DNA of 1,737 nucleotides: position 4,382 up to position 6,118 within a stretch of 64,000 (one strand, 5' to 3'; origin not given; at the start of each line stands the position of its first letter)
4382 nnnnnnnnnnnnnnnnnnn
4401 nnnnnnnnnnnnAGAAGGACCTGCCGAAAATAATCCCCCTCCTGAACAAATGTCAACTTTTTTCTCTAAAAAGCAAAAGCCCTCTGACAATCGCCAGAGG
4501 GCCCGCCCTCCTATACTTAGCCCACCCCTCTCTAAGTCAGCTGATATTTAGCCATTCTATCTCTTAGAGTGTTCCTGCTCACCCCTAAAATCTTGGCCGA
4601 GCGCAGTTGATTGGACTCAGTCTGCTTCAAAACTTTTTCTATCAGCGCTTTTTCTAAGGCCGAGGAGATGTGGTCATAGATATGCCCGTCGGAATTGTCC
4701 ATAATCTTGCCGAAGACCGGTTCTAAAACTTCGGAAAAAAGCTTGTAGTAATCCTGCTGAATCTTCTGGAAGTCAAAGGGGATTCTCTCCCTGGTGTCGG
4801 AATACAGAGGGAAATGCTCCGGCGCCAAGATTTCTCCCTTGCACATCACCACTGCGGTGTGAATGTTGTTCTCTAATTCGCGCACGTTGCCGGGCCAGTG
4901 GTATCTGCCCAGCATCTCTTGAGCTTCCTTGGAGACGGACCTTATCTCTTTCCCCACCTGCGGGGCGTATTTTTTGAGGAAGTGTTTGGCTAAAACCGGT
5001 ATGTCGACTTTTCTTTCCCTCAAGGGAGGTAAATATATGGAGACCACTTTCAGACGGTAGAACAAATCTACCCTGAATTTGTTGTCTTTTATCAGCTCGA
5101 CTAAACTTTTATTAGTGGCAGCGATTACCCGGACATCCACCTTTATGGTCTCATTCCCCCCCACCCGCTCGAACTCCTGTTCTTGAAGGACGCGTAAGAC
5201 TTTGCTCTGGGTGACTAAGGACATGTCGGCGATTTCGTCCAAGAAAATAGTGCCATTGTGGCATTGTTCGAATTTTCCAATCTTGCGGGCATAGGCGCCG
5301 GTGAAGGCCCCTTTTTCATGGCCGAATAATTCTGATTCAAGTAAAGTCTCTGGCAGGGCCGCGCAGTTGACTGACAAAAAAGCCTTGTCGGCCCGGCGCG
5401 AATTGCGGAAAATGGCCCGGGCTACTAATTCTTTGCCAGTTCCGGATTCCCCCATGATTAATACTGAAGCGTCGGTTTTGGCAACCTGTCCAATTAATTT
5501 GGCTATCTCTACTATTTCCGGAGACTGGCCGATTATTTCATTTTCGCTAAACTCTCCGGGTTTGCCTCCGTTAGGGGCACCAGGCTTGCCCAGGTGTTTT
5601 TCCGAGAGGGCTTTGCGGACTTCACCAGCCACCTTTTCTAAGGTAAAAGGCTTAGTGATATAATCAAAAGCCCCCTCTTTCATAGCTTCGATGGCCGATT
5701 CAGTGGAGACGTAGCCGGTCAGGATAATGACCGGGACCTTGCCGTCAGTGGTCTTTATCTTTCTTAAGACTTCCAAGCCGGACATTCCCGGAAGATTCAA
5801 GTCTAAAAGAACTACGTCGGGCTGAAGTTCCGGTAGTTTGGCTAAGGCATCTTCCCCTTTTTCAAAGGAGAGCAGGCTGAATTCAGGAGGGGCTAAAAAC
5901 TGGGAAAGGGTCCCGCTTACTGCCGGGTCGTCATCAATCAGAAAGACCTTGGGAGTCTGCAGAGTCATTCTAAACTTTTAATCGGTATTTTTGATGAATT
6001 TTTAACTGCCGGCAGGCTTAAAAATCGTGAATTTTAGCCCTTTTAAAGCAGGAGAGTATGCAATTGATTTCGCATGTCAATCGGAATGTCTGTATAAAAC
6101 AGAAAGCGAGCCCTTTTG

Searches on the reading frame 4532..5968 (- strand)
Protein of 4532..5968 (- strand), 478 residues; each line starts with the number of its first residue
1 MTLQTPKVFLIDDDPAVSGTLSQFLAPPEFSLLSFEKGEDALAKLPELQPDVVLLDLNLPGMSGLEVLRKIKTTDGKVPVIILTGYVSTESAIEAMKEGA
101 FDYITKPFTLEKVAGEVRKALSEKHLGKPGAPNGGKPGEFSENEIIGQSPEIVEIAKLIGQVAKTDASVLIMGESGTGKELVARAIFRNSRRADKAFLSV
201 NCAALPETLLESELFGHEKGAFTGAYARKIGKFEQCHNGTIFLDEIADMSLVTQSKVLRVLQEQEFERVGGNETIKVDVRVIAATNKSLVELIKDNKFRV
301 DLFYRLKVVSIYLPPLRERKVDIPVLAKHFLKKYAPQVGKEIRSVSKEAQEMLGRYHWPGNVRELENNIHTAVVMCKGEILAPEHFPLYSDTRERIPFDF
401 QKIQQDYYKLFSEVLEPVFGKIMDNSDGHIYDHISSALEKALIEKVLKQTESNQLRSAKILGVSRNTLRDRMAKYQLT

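Call 5: search_protein_families(library=pfam, proteins=[window:4532-5968:-], max_evalue=0.01)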
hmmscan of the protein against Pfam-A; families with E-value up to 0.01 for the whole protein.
window:4532-5968:- (478 aa): 13 families
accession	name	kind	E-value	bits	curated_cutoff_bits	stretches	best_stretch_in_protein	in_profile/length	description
PF00158.32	Sigma54_activat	-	2.4e-71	239.3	20.2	1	145-311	1-167/168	Sigma-54 interaction domain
PF00072.30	Response_reg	-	4.2e-29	101.4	30.2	1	8-114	1-107/111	Response regulator receiver domain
PF25601.1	AAA_lid_14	-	4.1e-27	94.3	27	1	317-391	1-75/87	AAA+ ATPase lid domain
PF14532.12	Sigma54_activ_2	-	4.7e-20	72.7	25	1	146-316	1-138/138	Sigma-54 interaction domain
PF02954.25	HTH_8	-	5.9e-09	36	22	1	438-475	5-42/42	Bacterial regulatory protein, Fis family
PF13191.12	AAA_16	-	1.5e-06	29.2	32.6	1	145-211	2-75/167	AAA ATPase domain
PF00004.35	AAA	-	2.3e-06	28.5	21.2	1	169-296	1-117/131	ATPase family associated with various cellular activities (AAA)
PF07728.20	AAA_5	-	2.6e-06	27.9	22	1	169-287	2-123/139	AAA domain (dynein-related subfamily)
PF01078.27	Mg_chelatase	-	0.00059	19.7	20.3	0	226-295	95-166/207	Magnesium chelatase, subunit ChlI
PF12775.13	AAA_7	-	0.0015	18.5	25.8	1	143-204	10-71/181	P-loop containing dynein motor region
PF18024.7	HTH_50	-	0.0023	18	27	1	436-477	9-49/50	Helix-turn-helix domain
PF20030.5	bpMoxR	-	0.0036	16.8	27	0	240-289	100-147/205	MoxR domain in the MoxR-vWA-beta-propeller ternary systems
PF07724.20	AAA_2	-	0.004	17.7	27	1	167-291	4-129/166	AAA domain (Cdc48 subfamily)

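Call 6: search_protein_families(library=ncbifam, proteins=[window:4532-5968:-], max_evalue=0.01)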
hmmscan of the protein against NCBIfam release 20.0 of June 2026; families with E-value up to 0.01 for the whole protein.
window:4532-5968:- (478 aa): 123 families (the best 25 are shown)
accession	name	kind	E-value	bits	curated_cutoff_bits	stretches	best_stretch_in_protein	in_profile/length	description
TIGR01818.1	ntrC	equivalog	2.1e-140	468.6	558.6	1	8-472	1-460/463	nitrogen regulation protein NR(I)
NF008469.0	PRK11361.1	equivalog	1.3e-138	462.6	714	1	7-476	6-455/461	acetoacetate metabolism transcriptional regulator AtoC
TIGR02915.1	PEP_resp_reg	equivalog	5e-120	401.3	502.6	2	9-397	2-393/445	PEP-CTERM-box response regulator transcription factor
NF008176.1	PRK10923.1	equivalog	5.4e-118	394.5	620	1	4-472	2-463/469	nitrogen regulation protein NR(I)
NF007689.0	PRK10365.1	equivalog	1.3e-109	366.9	760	1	7-389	7-385/441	sigma-54-dependent response regulator transcription factor ZraR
TIGR01817.1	nifA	equivalog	8.7e-109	364.7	528.85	1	137-466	190-518/534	nif-specific transcriptional activator NifA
NF050807.1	TransRegFlbDCaul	equivalog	5.6e-108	361.7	750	1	49-476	45-439/454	sigma-54-dependent transcriptional regulator FlbD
NF041552.1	TF_PrdR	equivalog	2e-106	356.6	795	1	142-476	266-577/577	sigma-54 dependent transcriptional regulator PrdR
NF041946.1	LuxO_transreg_Vib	equivalog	8.1e-105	351.3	800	1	11-476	2-461/463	quorum-sensing sigma-54 dependent transcriptional regulator LuxO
NF051870.1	NAssimRespRegNtrX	equivalog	6.2e-104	348.4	600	1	8-380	4-372/452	nitrogen assimilation response regulator NtrX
NF049963.1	RespRegFlgRCampy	domain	2.2e-101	339.8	750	1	16-418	11-402/429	fla regulon two-component system response regulator FlgR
NF003451.0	PRK05022.1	equivalog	9.2e-99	331.5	476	1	139-474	186-506/512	nitric oxide reductase transcriptional regulator NorR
NF011695.0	PRK15115.1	equivalog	7.7e-95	318.2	763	1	4-380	5-372/445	two-component system response regulator GlrR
NF038308.1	RNA_repair_RtcR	equivalog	3.2e-91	306.8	650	1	139-476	176-517/530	RNA repair transcriptional activator RtcR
NF011958.0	PRK15429.1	equivalog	6.6e-91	305.9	830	1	143-397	379-633/692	formate hydrogenlyase transcriptional activator FlhA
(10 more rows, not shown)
